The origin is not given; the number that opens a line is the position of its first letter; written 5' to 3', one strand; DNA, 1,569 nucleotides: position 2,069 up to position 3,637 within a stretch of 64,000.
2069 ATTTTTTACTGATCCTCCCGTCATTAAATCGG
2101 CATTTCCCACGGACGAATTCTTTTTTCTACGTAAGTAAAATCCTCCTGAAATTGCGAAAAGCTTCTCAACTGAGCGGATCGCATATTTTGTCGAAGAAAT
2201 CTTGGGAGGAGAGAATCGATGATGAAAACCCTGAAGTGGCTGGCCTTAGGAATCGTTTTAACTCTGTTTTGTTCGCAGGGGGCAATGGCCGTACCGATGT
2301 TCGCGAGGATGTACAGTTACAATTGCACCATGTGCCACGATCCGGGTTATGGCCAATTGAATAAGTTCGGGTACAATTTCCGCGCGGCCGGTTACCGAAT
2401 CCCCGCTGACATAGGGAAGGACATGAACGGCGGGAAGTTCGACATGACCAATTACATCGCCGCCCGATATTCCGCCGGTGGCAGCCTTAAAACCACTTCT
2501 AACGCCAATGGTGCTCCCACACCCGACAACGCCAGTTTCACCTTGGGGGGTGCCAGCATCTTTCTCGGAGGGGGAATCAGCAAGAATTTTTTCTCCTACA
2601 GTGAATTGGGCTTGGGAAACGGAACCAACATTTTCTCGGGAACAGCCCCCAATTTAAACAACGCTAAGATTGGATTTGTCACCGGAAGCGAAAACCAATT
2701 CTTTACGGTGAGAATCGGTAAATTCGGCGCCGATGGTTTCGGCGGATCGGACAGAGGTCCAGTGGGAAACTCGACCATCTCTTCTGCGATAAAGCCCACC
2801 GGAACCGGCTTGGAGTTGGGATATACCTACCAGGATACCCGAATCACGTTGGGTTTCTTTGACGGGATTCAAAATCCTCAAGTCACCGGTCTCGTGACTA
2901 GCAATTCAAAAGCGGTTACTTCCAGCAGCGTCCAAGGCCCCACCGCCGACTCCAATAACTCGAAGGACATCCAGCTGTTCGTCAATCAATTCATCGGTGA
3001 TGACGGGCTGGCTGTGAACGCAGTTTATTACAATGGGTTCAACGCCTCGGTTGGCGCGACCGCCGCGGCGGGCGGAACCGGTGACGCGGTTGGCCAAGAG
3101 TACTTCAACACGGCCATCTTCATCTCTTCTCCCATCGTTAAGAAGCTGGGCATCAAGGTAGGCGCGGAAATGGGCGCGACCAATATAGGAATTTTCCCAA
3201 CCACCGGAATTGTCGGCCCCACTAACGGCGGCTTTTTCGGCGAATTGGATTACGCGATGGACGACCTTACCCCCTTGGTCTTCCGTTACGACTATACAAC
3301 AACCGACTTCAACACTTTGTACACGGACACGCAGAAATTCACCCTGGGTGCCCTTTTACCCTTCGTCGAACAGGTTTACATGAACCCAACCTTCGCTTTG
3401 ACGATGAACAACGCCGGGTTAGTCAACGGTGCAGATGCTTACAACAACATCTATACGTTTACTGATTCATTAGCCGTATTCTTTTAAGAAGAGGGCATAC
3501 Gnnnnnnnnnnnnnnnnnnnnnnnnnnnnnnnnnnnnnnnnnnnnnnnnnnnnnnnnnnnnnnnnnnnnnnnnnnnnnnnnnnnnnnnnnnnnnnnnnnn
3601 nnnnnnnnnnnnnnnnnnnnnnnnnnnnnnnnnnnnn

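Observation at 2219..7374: First Cyc2-like locus: cytochrome-porin, three tandem monohaem cytochromes c, Rieske and cytochrome b with fused dihaem c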

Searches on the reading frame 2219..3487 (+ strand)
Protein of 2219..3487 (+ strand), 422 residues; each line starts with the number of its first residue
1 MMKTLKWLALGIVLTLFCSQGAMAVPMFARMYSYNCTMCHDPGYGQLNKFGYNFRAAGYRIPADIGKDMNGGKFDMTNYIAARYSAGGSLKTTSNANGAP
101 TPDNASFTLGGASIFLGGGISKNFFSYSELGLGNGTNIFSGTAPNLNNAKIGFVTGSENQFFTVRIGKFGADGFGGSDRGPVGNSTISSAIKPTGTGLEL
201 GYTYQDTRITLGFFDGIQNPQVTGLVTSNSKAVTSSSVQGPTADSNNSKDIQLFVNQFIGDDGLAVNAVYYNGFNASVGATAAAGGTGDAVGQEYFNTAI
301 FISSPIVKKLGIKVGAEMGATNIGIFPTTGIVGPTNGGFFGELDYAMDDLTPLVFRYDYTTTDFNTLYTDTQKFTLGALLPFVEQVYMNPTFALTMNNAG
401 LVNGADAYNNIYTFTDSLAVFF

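Call 3: search_protein_families(library=pfam, proteins=[window:2219-3487:+], max_evalue=0.01)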
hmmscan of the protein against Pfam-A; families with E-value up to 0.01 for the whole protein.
window:2219-3487:+ (422 aa): 0 families

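Call 4: search_protein_families(library=ncbifam, proteins=[window:2219-3487:+], max_evalue=0.01)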
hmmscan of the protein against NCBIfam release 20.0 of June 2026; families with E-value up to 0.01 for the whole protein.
window:2219-3487:+ (422 aa): 0 families

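Call 6: find_homologous_proteins(query=window:2219-3487:+)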
Query window:2219-3487:+ (422 aa): 46 proteins with E <= 0.001 among 8000 candidates.
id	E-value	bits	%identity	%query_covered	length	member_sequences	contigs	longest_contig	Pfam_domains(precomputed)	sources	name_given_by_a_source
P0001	3.9e-258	874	93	100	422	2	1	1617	-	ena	-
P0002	9.4e-208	709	75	100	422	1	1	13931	-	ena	-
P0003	1.1e-204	698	73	100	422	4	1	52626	-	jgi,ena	-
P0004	2.0e-203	694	73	100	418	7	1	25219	-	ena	-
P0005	4.0e-203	693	74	100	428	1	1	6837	-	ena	-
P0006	1.1e-201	689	74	98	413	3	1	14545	-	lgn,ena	-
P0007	4.4e-201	687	73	100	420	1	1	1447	-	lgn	-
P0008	1.1e-193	662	71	100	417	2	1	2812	-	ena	-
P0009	9.3e-191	653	70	98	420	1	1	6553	-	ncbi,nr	ncbi:MAG TPA: hypothetical protein VMV05_05235 [bacterium]|nr:hypothetical protein [bacterium]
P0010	7.6e-190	650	72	98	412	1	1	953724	-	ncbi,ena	-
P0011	1.2e-185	636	69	100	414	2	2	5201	-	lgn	-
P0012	2.7e-185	635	68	100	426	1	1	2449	-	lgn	-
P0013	2.3e-174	599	68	95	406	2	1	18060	-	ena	-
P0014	9.3e-173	593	65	99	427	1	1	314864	-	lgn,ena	-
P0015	7.0e-171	587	65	100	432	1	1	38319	-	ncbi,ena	-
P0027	2.7e-154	532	59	100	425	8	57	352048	-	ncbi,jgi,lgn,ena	jgi:hypothetical protein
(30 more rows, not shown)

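Call 11: find_related_loci(query=A2, collection=genome_contigs, flank=10000)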
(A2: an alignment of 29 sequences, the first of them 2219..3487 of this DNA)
Query A2 (422 aa) in genome_contigs; peptide patterns used: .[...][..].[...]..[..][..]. (x = any residue, [..] = any of these).
170 stretches matched a pattern; 61 encode a relative of the query (tblastn E <= 1e-3); 61 distinct loci.
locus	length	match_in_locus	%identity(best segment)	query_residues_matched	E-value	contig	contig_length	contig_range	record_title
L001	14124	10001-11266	73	1-422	0e+0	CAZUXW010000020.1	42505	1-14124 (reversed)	MAG TPA_asm: uncultured bacterium isolate binchicken_co54_368 genome assembly, contig: NODE_1512_length_42505_cov_22.289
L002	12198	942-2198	73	1-422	0e+0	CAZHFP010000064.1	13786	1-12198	MAG TPA_asm: uncultured bacterium isolate binchicken_co54_505 genome assembly, contig: NODE_7977_length_13786_cov_12.871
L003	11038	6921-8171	71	1-422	0e+0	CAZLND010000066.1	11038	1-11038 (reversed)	MAG TPA_asm: uncultured bacterium isolate binchicken_co50_333 genome assembly, contig: NODE_7357_length_11038_cov_5.4477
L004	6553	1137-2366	70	11-422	0e+0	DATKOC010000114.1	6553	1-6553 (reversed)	MAG TPA_asm: bacterium isolate SMAG_U14754 k141_2090856, whole genome shotgun sequence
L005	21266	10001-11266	62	2-422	3e-172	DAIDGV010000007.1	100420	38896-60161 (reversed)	MAG TPA_asm: candidate division FCPU426 bacterium isolate clean3 k141_213579, whole genome shotgun sequence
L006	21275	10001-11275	59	1-422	3e-159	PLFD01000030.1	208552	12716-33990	MAG: candidate division FCPU426 bacterium isolate bog_1179 73.20110800_S3S.14_contig_371, whole genome shotgun sequence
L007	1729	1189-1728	73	2-180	3e-86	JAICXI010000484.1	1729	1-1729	MAG: bacterium isolate LS_FP_2_bin.106 k141_4042575_length_1729_cov_9.0000, whole genome shotgun sequence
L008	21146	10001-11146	32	1-363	7e-35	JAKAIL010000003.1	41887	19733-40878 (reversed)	MAG: Bacteroidetes bacterium isolate WY3.bin23 NODE_1297_length_41887_cov_1.438338, whole genome shotgun sequence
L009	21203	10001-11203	31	2-363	8e-33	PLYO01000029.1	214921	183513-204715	MAG: Ignavibacteriae bacterium isolate palsa_1295 73.20120700_P3D.263_contig_68328, whole genome shotgun sequence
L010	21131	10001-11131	32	22-363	8e-32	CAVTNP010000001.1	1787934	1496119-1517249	MAG: Ignavibacteriota bacterium isolate MFD04780.bin.1.195 genome assembly, contig: contig_13287, whole genome shotgun s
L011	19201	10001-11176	31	2-358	2e-31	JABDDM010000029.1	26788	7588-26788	MAG: Ignavibacteria bacterium isolate BWMinHeated_Nextera80_MAG5 3300020872.a:Ga0207148_1061, whole genome shotgun seque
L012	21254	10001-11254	71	1-422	0e+0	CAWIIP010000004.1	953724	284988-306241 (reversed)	MAG: uncultured proteobacterium isolate MFD09286.bin.2.44 genome assembly, contig: contig_79827, whole genome shotgun se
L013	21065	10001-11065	30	22-363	2e-31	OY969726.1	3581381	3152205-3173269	MAG: uncultured Bacteroidetes bacterium isolate MFD05502.bin.4.212 genome assembly, chromosome: 1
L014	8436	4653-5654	29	9-358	3e-31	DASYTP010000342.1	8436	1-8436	MAG TPA_asm: Bacteroidota bacterium isolate SMAG_U4570 k141_1668851, whole genome shotgun sequence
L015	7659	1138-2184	30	1-358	7e-31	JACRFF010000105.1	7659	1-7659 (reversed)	MAG: Ignavibacteriales bacterium isolate NC_groundwater_1718_Pr3_B-0.1um_52_8 SR-2_scaffold_141_950243, whole genome sho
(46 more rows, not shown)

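Call 25: predict_structure(alignment_id=A2)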
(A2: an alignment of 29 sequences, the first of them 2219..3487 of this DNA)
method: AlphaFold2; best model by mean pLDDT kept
length: 422 residues; sequences in the alignment: 29
mean_pLDDT: 74.4   pTM: 0.73
mean pLDDT of the five models: 74.4, 71.1, 70.6, 70.3, 68.1
residues with pLDDT >= 90: 73; 70-90: 216; 50-70: 79; < 50: 54
segments of 3 or more residues with pLDDT < 50: 14-26, 137-141, 173-177, 189-191, 218-227, 229-245
pLDDT, mean of each block of 10 residues (from residue 1): 67 43 43 72 72 86 86 73 81 89 81 79 86 52 68 94 88 52 61 72 92 67 41 37 55 86 81 68 57 79 82 86 71 82 84 90 88 91 77 93 89 87 70
secondary structure, 60 per line:
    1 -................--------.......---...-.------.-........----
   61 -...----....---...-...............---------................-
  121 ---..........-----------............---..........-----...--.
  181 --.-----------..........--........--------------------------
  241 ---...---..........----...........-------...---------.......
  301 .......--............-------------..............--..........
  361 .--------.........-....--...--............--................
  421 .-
elements in order: H2-17 H26-32 H49-56 H69-72 E80-94 E104-119 E124-133 E145-156 E160-169 E195-204 E207-214 E250-259 E264-274 E294-307 E310-321 E335-348 E351-361 E370-378 E380-383 E386-388 E391-402 E405-421

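Call 30: search_solved_structures(query=A2, max_evalue=1)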
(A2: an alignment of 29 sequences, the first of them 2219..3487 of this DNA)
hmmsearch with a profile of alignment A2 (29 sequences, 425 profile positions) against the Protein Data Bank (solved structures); distinct sequences matched with E-value up to 1: 0.

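Call 31: fold_search(model_id=the predicted structure, library=pdb)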
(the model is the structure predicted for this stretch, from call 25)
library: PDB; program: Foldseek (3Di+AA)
matches with E <= 10: 1012; with E <= 0.001: 248
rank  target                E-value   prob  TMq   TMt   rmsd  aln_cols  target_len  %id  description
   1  3wi5                  4.5e-11  1.00  0.53  0.70   5.8       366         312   10  Crystal structure of the Loop 7 mutant PorB from Neisseria meningitidis serogroup B (released 2014-01-01)
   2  8jto                  9.0e-11  1.00  0.50  0.59   7.3       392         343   14  Outer membrane porin of Burkholderia pseudomallei (BpsOmp38) in complex with ceftazidime (released 2024-06-26)
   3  4aui_A                1.8e-10  1.00  0.51  0.68   6.4       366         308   10  STRUCTURE AND FUNCTION OF THE PORB PORIN FROM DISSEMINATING N. GONORRHOEAE (released 2012-10-10)
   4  3a2s_X                4.8e-10  1.00  0.54  0.65   7.4       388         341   10  Crystal Structure of outer membrane protein PorB from Neisseria meningitidis in complex with sucrose (released 2010-04-07)
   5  5oyk                  4.8e-10  1.00  0.47  0.60   8.0       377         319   12  Outer-membrane expressed OmpT of Vibrio cholerae (released 2018-04-25)
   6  7de8                  5.3e-10  1.00  0.55  0.67   7.0       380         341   10  Crystal Structure of outer membrane protein PorB with G103K mutations from Neisseria meningitidis W135 (released 2021-03-31)
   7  5o9c_A                5.6e-10  1.00  0.47  0.55   8.3       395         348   12  Crystal structure of Omp36 from Enterobacter aerogenes (released 2018-06-27)
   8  5o77                  6.2e-10  1.00  0.48  0.59   6.8       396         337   12  Klebsiella pneumoniae OmpK35 (released 2018-06-20)
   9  3wi4                  7.3e-10  1.00  0.52  0.68   5.8       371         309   11  Crystal structure of wild-type PorB from Neisseria meningitidis serogroup B (released 2014-01-01)
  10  6eus_A                1.0e-09  1.00  0.48  0.57   7.3       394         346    9  Crystal structure of the outer membrane channel DcaP of Acinetobacter baumannii (released 2018-11-14)
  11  8wv0_B                1.4e-09  1.00  0.50  0.62   7.1       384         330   13  Outer membrane porin of Burkholderia pseudomallei (BpsOmp38) (released 2024-10-30)
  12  5mdo_A                1.5e-09  1.00  0.50  0.60   7.1       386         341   12  Crystal structure of in vitro folded Chitoporin VhChip from Vibrio harveyi (crystal form I) (released 2017-12-20)
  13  4d65_A                1.5e-09  1.00  0.47  0.56   8.2       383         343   11  Structure of porin Omp-Pst2 from P. stuartii; the asymmetric unit contains a dimer of trimers. (released 2016-03-09)
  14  8wv0_A                1.8e-09  1.00  0.51  0.62   7.0       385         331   13  Outer membrane porin of Burkholderia pseudomallei (BpsOmp38) (released 2024-10-30)
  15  4kr8_B                1.8e-09  1.00  0.47  0.56   7.6       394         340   11  Salmonella typhi OmpF complex with Daunomycin (released 2014-05-28)
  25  2o4v_A                4.3e-09  1.00  0.53  0.54   9.2       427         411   12  An arginine ladder in OprP mediates phosphate specific transfer across the outer membrane (released 2006-12-26)
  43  4rjw                  8.7e-09  1.00  0.50  0.50   8.8       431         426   12  Crystal structure of Pseudomonas aeruginosa OprO (released 2015-10-21)
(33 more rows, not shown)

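Call 49: search_protein_representatives(alignment_id=A4)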
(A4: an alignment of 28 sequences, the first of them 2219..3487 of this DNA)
Query: 28 sequences, 420 profile positions. Proteins with E-value up to 0.001 (for the whole library): 3736; up to 1e-10: 1590; up to 1e-30: 126. The best 150 are listed.
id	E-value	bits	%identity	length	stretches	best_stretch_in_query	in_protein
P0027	7.7e-178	608.3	-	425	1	1-420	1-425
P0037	2.4e-120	418.9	-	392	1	1-419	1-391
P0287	7.5e-116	404.1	-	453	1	4-419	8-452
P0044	4.1e-112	391.8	-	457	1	2-420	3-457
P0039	2.0e-109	382.9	-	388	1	1-416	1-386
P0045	2.0e-100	353.3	-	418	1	8-420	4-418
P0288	5.5e-94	332.0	-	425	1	7-419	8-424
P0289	8.5e-85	301.8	-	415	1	3-419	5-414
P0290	2.6e-84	300.1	-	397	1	2-413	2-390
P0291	5.1e-84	299.2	-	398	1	1-420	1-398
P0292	5.3e-80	286.0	-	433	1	10-401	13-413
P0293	8.8e-80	285.2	-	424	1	5-413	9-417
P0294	3.6e-79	283.2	-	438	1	12-419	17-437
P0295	1.4e-77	278.0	-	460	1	9-419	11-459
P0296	3.7e-76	273.3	-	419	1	11-417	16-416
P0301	6.8e-72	259.2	-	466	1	5-402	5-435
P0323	1.4e-61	225.2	-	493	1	5-419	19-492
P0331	8.6e-57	209.5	-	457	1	2-419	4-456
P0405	2.4e-31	125.7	-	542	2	8-68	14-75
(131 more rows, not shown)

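Call 50: list_cluster_members(proteins=[P0027, P0287, P0288, P0289, P0291, P0295, P0301, P0323, P0331, P0405])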
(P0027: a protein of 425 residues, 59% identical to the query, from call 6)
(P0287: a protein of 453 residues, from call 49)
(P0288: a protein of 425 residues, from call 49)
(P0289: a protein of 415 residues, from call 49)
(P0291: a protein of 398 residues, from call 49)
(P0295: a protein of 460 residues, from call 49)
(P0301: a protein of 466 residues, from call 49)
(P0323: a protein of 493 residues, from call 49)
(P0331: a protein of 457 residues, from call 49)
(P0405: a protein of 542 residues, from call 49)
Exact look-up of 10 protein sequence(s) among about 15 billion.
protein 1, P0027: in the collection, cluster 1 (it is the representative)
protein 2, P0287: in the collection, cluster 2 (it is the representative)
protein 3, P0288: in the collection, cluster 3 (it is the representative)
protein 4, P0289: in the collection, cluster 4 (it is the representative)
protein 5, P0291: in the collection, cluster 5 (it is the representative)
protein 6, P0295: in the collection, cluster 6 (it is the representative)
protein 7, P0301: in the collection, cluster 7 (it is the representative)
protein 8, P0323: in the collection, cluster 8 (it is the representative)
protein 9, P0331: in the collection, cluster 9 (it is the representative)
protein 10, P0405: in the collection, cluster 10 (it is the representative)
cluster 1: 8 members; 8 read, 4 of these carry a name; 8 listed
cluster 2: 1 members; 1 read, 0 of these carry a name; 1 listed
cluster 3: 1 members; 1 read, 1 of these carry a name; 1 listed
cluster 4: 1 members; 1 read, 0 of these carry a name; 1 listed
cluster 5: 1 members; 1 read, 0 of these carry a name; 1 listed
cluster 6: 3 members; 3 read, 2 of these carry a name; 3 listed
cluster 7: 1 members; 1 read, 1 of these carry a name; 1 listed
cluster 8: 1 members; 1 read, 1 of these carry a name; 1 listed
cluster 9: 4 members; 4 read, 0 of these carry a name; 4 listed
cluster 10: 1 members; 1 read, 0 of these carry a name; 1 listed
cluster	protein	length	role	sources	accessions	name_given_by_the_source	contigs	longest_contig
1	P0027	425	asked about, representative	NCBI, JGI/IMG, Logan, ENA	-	hypothetical protein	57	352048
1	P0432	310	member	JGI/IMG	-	hypothetical protein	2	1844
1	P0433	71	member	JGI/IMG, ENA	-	hypothetical protein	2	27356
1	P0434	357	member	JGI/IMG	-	hypothetical protein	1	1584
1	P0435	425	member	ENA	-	-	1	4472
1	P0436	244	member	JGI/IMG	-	-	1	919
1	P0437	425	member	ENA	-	-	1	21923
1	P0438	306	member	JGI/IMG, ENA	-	-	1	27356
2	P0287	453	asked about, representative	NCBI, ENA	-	-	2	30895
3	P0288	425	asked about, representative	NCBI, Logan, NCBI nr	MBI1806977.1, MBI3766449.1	MAG: hypothetical protein HYR76_08000 [Ignavibacteria bacterium] | hypothetical protein [Ignavibacteria bacterium]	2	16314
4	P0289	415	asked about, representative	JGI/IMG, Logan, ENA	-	-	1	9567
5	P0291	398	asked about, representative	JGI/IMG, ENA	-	-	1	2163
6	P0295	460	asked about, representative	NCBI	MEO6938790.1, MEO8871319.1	MAG: hypothetical protein ABI444_01405 [Candidatus Kapaibacterium sp.]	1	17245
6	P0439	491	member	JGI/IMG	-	hypothetical protein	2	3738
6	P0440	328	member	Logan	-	-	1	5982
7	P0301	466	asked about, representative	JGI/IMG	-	hypothetical protein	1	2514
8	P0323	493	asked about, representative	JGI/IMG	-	hypothetical protein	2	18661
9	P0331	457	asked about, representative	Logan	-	-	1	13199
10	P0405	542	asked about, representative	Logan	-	-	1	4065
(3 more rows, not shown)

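Call 67: search_dna_similar(query=window:2219-3487:+, collection=plasmids, mode=protein, max_evalue=0.001, max_rows=15)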
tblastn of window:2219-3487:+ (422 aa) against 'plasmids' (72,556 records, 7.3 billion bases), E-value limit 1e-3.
Records with a match: 1; places in all: 1; records where one place covers at least 80% of the query: 0.
Best place of each record, by identity: <60% 1.
By first word of the organism name: Ralstonia 1.
By predicted mobility (MOB-suite, as given by PLSDB): non-mobilizable 1.
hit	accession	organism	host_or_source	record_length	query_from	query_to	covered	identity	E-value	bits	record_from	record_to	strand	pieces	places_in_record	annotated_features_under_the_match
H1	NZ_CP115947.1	Ralstonia solanacearum MolK2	Musa sp.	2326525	9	160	36%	30.8%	3e-4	51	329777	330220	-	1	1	record has no annotation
